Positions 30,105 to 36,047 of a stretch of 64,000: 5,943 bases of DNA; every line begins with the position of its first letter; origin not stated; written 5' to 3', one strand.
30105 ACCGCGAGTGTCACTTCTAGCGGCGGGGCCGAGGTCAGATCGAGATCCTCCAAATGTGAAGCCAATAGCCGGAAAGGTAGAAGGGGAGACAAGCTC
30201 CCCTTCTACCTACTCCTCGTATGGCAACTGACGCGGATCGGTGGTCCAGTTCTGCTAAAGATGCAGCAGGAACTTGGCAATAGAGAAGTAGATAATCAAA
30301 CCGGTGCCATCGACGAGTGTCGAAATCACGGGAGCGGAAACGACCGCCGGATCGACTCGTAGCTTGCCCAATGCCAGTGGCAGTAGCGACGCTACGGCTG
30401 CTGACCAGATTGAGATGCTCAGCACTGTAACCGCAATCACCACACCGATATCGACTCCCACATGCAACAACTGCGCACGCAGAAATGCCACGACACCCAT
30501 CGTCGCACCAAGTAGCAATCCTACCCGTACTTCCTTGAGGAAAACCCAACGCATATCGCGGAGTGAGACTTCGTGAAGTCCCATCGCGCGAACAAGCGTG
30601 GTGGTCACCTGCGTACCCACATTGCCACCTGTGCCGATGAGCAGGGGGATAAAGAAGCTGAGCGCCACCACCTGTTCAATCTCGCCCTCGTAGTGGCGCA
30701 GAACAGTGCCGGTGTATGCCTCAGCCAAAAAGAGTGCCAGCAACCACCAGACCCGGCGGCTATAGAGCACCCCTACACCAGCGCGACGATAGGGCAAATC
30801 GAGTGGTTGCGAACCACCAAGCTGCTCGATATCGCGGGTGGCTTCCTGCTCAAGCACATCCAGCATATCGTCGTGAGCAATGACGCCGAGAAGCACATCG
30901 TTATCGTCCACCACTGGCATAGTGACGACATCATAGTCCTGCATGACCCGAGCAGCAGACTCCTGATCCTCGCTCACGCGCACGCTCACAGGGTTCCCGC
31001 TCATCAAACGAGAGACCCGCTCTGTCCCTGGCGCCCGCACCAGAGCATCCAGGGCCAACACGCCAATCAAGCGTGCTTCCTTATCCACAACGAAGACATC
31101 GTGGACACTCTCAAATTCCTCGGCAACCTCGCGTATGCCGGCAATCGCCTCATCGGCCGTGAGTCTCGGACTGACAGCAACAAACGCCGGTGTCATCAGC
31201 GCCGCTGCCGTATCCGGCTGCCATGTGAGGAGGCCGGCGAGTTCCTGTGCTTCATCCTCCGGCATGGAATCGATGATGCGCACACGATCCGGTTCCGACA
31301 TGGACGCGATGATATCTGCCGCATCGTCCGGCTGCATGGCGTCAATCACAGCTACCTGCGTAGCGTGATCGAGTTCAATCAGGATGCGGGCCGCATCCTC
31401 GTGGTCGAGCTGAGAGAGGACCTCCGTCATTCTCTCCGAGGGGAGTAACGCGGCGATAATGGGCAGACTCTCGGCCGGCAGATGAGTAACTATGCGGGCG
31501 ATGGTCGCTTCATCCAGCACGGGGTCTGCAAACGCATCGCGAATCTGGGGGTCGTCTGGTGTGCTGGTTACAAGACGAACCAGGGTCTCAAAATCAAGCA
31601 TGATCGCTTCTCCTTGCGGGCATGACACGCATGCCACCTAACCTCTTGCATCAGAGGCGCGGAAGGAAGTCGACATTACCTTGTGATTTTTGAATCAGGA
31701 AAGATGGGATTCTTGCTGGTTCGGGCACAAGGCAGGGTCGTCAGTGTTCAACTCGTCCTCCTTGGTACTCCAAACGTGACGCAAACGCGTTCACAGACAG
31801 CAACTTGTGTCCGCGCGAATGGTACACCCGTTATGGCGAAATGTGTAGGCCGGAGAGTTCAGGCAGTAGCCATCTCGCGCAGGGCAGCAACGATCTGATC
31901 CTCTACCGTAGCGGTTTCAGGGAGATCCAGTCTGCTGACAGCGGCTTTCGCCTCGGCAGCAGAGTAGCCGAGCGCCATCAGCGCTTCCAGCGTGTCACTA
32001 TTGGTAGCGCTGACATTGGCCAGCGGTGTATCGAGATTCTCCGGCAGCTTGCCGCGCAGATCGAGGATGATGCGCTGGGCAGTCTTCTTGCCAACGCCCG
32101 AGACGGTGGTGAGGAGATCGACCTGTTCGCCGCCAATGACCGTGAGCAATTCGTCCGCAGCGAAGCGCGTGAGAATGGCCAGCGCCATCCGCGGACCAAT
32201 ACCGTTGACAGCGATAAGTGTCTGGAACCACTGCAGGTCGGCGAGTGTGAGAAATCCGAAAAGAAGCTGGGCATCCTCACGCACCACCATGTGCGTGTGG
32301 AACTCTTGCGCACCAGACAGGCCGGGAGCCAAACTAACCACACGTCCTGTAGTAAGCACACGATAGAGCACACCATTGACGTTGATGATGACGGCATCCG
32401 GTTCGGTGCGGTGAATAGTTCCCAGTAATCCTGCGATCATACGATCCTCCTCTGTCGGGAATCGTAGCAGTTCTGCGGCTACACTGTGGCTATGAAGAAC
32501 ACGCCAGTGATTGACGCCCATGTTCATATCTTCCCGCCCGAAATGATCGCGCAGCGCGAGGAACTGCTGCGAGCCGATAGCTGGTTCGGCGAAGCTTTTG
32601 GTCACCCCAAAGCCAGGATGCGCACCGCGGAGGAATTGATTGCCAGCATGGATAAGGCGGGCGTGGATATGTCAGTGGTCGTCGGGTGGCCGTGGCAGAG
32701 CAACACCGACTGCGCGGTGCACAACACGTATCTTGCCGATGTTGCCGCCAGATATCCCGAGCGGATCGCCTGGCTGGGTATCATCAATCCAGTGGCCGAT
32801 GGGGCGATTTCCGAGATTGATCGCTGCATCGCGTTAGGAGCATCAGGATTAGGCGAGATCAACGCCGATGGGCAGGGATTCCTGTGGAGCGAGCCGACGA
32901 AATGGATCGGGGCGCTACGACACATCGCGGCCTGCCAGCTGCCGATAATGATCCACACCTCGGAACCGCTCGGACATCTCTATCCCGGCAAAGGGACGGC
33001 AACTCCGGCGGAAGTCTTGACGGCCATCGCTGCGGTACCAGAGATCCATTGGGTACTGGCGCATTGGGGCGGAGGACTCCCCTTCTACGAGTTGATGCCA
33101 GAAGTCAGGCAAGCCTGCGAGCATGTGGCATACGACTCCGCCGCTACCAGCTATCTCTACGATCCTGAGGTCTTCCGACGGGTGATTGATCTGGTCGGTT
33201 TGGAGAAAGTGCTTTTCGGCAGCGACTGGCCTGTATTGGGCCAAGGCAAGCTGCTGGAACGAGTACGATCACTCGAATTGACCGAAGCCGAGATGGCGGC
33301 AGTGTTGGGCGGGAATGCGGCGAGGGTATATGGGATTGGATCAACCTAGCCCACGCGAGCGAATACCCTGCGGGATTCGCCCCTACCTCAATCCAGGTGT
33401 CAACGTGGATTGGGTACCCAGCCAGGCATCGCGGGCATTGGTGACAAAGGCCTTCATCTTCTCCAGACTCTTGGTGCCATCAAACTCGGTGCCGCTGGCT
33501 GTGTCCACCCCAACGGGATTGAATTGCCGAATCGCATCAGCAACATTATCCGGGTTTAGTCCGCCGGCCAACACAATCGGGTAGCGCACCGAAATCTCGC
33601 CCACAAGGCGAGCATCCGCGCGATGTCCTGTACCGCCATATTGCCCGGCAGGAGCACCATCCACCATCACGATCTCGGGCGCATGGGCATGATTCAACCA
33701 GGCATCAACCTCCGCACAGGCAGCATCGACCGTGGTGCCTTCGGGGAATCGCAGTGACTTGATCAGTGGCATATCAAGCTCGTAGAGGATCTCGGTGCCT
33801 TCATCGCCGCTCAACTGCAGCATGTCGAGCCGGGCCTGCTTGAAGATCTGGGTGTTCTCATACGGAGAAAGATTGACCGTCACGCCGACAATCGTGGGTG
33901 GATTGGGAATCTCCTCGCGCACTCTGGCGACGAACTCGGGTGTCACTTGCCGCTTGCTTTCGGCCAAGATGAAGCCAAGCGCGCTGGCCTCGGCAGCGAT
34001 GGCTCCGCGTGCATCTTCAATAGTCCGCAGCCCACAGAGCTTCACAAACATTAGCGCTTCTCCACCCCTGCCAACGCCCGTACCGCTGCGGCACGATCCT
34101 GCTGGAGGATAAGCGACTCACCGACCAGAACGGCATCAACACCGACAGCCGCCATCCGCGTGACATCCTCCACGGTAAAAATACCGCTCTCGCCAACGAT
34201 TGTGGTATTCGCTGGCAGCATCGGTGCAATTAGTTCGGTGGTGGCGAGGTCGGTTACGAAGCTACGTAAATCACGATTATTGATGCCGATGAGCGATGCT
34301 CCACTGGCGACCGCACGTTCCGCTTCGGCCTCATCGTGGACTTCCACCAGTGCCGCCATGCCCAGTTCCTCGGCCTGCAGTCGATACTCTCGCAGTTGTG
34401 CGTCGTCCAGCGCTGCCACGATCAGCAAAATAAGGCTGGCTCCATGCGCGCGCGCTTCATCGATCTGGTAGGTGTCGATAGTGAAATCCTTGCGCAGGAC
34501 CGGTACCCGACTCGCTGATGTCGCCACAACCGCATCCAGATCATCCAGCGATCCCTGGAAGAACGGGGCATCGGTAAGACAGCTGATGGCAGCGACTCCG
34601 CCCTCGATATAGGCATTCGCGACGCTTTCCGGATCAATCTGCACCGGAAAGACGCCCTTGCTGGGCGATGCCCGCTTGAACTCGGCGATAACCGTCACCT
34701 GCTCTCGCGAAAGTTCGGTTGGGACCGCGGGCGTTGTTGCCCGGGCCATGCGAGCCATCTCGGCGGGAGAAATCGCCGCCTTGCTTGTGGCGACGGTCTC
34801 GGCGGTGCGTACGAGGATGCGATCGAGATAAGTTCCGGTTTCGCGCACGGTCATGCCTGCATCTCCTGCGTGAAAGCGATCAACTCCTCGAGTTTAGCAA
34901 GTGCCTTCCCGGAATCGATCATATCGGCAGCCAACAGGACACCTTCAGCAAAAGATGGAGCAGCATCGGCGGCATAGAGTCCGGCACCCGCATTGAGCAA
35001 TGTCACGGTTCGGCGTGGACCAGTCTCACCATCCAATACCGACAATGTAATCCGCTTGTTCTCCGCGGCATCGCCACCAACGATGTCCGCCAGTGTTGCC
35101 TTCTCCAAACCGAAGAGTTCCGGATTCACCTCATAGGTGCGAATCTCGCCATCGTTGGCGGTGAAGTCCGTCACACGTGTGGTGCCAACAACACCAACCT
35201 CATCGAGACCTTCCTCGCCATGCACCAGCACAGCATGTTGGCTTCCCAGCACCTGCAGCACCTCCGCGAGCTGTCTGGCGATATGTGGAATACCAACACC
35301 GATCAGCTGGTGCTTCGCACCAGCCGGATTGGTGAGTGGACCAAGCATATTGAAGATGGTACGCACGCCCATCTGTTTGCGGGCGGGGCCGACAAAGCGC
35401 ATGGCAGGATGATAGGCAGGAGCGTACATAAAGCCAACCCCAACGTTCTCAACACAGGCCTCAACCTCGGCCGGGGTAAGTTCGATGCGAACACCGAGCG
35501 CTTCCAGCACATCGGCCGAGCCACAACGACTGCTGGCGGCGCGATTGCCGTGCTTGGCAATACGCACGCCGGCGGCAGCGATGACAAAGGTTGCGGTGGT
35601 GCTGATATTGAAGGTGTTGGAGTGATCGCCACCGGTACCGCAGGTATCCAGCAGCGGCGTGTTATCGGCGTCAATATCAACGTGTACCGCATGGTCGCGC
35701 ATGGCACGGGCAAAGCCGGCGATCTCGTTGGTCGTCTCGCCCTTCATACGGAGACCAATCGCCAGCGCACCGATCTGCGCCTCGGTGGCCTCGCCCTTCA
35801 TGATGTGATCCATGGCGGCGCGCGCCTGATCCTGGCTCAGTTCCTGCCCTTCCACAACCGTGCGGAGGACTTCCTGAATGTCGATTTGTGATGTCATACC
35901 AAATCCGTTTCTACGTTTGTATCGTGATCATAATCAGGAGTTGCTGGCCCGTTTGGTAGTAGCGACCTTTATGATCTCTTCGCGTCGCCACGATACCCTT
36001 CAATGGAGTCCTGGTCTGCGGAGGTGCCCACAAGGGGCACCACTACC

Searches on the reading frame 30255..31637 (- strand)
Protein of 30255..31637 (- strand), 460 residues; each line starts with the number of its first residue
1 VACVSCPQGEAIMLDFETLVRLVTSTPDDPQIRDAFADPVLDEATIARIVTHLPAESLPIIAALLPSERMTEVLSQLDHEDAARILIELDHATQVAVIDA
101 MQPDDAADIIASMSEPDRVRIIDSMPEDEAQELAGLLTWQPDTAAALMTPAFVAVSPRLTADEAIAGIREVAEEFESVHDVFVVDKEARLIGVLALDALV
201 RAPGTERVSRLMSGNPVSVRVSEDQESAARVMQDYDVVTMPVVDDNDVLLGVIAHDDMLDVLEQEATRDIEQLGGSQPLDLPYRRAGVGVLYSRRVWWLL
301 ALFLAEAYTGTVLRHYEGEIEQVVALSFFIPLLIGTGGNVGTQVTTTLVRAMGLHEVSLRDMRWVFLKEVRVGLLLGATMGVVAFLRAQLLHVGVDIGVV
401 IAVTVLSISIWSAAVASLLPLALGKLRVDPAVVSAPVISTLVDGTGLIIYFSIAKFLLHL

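Call 45: search_protein_families(library=pfam, proteins=[window:30255-31637:-], max_evalue=0.0001)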
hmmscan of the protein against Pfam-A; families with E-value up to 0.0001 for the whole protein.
window:30255-31637:- (460 aa): 3 families
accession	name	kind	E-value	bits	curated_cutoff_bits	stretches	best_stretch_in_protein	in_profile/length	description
PF01769.21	MgtE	-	2e-31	109.3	27.6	1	330-453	1-125/125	Divalent cation transporter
PF03448.22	MgtE_N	-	3.1e-18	66.6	25.9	1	42-142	2-102/102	MgtE intracellular N domain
PF00571.33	CBS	-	3.3e-13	50.2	24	1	208-262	1-55/57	CBS domain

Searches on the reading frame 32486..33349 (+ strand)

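Call 45: search_protein_families(library=pfam, proteins=[window:32486-33349:+], max_evalue=0.0001)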
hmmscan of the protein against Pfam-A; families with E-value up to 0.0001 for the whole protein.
window:32486-33349:+ (287 aa): 1 family
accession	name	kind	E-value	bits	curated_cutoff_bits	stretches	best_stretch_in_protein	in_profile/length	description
PF04909.20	Amidohydro_2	-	1.1e-33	117.7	26.4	1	9-284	1-289/289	Amidohydrolase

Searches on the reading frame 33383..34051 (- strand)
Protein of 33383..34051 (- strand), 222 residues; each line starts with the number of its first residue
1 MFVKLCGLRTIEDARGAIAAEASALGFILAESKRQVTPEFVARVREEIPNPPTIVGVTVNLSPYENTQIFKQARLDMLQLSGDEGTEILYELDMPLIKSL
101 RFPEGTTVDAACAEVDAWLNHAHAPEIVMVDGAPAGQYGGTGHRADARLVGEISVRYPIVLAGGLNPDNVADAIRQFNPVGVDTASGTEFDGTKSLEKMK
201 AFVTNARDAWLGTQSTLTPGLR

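Call 45: search_protein_families(library=pfam, proteins=[window:33383-34051:-], max_evalue=0.0001)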
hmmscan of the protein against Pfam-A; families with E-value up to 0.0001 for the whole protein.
window:33383-34051:- (222 aa): 1 family
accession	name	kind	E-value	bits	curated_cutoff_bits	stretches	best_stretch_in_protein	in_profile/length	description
PF00697.28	PRAI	-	6.2e-37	127.6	22.7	1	4-204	2-192/193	N-(5'phosphoribosyl)anthranilate (PRA) isomerase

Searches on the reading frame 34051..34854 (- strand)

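Call 45: search_protein_families(library=pfam, proteins=[window:34051-34854:-], max_evalue=0.0001)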
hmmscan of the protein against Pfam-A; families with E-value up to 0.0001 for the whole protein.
window:34051-34854:- (267 aa): 2 families
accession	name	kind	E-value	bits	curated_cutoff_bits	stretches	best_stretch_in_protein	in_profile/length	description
PF00218.27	IGPS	-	4.9e-75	252.4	27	1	10-261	1-254/254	Indole-3-glycerol phosphate synthase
PF01070.24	FMN_dh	-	6.6e-05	22.5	24.9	1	165-250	219-307/350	FMN-dependent dehydrogenase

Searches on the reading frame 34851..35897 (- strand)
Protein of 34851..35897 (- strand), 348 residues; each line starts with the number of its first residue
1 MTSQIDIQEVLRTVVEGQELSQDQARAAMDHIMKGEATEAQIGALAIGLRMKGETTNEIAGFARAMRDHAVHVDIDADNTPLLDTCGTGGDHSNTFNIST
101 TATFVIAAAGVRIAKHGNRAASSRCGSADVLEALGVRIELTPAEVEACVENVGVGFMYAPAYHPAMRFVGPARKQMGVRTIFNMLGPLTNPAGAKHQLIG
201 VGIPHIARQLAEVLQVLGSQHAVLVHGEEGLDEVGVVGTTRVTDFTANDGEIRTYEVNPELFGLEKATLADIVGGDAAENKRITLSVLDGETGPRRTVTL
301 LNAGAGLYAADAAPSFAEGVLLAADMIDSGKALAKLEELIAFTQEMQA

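Call 45: search_protein_families(library=pfam, proteins=[window:34851-35897:-], max_evalue=0.0001)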
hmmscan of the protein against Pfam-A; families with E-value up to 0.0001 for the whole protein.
window:34851-35897:- (348 aa): 2 families
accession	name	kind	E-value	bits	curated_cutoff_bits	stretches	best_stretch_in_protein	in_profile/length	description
PF00591.27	Glycos_transf_3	-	7.7e-88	294.8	27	1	80-333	2-253/253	Glycosyl transferase family, a/b domain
PF02885.22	Glycos_trans_3N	-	2.6e-26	91.6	26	1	8-70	1-63/63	Glycosyl transferase family, helical bundle domain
